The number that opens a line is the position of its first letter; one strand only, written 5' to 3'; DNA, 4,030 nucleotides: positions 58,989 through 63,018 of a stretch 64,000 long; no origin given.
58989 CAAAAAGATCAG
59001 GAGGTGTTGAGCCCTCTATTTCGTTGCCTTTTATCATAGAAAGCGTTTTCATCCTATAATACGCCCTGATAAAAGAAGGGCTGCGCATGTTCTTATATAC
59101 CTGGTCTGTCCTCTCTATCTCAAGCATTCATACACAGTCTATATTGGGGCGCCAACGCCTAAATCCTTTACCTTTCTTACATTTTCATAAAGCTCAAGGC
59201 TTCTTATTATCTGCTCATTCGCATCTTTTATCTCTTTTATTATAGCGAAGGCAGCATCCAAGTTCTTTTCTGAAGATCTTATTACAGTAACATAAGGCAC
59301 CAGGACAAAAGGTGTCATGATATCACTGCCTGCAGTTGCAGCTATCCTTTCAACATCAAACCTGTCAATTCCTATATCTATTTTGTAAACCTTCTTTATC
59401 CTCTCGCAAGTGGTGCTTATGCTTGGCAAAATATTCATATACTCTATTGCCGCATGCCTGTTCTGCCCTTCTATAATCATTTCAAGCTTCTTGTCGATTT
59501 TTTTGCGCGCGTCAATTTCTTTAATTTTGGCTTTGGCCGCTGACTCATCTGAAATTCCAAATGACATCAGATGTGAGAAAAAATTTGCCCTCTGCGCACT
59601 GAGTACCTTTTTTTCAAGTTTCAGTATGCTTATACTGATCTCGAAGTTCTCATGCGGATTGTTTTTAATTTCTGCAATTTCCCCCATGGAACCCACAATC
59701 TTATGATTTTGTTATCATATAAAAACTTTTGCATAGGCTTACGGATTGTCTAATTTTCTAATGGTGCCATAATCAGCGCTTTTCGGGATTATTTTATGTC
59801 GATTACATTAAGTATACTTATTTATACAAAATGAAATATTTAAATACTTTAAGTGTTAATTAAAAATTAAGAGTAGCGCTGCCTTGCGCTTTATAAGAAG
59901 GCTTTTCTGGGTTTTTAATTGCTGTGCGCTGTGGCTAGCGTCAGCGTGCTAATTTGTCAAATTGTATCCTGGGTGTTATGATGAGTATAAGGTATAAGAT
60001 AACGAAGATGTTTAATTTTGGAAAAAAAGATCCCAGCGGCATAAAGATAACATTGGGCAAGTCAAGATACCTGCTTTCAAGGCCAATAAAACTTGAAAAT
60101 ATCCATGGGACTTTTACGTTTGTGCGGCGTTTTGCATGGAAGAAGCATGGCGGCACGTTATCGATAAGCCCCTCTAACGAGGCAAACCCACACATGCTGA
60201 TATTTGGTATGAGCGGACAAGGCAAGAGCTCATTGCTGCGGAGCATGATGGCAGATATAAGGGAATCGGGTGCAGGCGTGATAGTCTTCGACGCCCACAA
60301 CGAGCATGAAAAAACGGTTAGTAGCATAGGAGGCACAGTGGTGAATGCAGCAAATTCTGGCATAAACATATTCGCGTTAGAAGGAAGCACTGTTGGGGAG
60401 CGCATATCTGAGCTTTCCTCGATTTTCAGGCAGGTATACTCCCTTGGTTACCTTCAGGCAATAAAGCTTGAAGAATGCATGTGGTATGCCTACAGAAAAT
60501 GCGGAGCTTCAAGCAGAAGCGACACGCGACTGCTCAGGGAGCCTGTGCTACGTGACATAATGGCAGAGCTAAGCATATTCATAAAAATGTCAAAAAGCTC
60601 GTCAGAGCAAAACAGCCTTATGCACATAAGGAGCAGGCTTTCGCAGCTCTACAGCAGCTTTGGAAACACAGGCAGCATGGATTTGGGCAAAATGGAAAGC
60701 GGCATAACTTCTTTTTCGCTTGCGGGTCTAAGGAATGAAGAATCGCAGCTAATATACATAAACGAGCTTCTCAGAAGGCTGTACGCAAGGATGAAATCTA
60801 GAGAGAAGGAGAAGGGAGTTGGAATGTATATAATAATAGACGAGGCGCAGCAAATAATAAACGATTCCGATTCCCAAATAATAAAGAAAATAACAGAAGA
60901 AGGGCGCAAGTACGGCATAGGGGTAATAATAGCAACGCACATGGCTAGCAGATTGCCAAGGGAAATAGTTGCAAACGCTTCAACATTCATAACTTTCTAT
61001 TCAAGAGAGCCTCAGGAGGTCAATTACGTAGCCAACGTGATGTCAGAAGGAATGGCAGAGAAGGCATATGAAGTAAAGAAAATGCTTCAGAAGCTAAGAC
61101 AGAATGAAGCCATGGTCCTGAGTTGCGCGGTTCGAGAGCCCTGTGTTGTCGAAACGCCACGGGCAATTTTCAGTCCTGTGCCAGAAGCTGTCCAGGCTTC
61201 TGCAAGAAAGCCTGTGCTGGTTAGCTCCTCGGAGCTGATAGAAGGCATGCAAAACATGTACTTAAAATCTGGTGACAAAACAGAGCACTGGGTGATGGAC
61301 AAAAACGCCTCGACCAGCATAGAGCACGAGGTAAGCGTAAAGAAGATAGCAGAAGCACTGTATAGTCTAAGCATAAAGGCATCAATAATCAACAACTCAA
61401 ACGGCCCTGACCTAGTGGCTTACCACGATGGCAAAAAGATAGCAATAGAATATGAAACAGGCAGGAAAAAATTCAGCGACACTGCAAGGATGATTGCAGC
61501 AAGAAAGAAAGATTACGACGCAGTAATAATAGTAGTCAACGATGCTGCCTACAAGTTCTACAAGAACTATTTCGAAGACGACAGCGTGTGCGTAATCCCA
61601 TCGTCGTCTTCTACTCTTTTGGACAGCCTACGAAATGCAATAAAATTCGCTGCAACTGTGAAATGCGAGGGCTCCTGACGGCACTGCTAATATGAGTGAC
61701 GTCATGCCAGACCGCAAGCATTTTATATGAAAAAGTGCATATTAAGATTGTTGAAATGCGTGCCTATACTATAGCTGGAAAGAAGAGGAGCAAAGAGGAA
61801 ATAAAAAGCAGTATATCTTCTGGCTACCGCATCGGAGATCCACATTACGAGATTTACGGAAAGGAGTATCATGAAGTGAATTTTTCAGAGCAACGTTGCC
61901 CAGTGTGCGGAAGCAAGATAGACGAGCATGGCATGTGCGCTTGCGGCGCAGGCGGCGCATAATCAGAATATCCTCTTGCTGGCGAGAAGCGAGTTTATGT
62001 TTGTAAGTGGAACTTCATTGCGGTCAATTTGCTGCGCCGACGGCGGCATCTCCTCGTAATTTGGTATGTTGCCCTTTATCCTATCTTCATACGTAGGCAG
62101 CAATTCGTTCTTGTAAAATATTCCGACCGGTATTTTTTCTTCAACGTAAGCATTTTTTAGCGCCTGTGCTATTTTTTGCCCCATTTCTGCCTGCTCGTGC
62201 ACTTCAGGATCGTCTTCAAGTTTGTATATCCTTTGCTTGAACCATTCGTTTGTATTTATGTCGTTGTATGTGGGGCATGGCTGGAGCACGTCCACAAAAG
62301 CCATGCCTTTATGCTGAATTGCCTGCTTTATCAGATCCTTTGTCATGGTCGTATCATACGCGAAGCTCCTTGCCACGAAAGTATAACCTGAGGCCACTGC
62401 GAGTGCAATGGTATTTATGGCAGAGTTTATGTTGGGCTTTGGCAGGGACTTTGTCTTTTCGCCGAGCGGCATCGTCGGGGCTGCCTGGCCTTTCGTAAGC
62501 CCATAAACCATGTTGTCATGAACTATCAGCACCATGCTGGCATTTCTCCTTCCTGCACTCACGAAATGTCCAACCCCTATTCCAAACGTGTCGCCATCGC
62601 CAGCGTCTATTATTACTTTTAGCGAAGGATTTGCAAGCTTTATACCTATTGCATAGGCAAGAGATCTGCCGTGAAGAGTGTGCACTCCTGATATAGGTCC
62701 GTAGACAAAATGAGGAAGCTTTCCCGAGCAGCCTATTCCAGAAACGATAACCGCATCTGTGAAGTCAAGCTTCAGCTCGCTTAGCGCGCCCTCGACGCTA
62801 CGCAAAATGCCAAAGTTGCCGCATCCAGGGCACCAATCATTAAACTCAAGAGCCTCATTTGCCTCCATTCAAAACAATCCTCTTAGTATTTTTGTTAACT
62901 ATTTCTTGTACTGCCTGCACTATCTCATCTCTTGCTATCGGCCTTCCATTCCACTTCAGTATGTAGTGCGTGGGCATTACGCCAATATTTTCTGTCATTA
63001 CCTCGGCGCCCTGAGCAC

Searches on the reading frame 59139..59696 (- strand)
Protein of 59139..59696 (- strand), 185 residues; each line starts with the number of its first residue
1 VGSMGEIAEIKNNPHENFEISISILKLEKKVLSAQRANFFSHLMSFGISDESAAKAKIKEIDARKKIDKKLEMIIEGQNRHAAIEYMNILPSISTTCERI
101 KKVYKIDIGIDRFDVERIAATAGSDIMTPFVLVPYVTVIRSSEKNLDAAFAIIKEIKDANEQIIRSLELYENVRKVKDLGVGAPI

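Call 32: search_protein_families(library=pfam, proteins=[window:59139-59696:-], max_evalue=0.001)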
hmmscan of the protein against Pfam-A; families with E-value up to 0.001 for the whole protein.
window:59139-59696:- (185 aa): 0 families

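Call 33: search_protein_families(library=pfam, proteins=[window:59139-59696:-], max_evalue=5)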
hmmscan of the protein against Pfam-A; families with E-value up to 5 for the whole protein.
window:59139-59696:- (185 aa): 1 family
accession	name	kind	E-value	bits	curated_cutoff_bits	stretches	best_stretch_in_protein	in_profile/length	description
PF03143.23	GTP_EFTU_D3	-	0.066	14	27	1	13-89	3-79/106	Elongation factor Tu C-terminal domain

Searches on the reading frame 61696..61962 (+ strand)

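Call 32: search_protein_families(library=pfam, proteins=[window:61696-61962:+], max_evalue=0.001)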
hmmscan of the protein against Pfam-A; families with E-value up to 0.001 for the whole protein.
window:61696-61962:+ (88 aa): 0 families

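Call 33: search_protein_families(library=pfam, proteins=[window:61696-61962:+], max_evalue=5)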
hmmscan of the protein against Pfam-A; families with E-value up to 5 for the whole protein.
window:61696-61962:+ (88 aa): 3 families
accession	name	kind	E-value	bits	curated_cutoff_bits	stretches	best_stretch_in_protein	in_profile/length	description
PF04423.19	Rad50_zn_hook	-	0.0016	18.6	24.3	1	52-78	6-32/52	Rad50 zinc hook motif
PF07282.18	Cas12f1-like_TNB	-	0.019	15.5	26.3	1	52-84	13-47/60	Cas12f1-like, TNB domain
PF24460.1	DUF7575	-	0.03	14.1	28.5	1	65-77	3-15/28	Domain of unknown function (DUF7575)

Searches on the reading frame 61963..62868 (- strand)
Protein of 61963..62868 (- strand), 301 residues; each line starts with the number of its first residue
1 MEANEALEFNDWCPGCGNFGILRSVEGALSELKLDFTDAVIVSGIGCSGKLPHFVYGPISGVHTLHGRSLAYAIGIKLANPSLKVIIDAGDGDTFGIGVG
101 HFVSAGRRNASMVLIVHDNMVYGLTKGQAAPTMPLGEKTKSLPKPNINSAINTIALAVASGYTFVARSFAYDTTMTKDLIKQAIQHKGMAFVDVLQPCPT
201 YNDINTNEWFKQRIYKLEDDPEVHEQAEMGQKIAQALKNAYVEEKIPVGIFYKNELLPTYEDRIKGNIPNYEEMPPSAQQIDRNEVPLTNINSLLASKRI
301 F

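Call 32: search_protein_families(library=pfam, proteins=[window:61963-62868:-], max_evalue=0.001)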
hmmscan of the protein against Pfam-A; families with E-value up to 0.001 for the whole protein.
window:61963-62868:- (301 aa): 2 families
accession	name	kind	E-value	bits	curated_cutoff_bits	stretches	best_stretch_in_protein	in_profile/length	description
PF02775.26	TPP_enzyme_C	-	9.6e-28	97.3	21.9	1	52-194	19-151/151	Thiamine pyrophosphate enzyme, C-terminal TPP binding domain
PF12367.13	PFO_beta_C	-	2e-19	69.9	24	1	198-265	1-62/66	Pyruvate ferredoxin oxidoreductase beta subunit C terminal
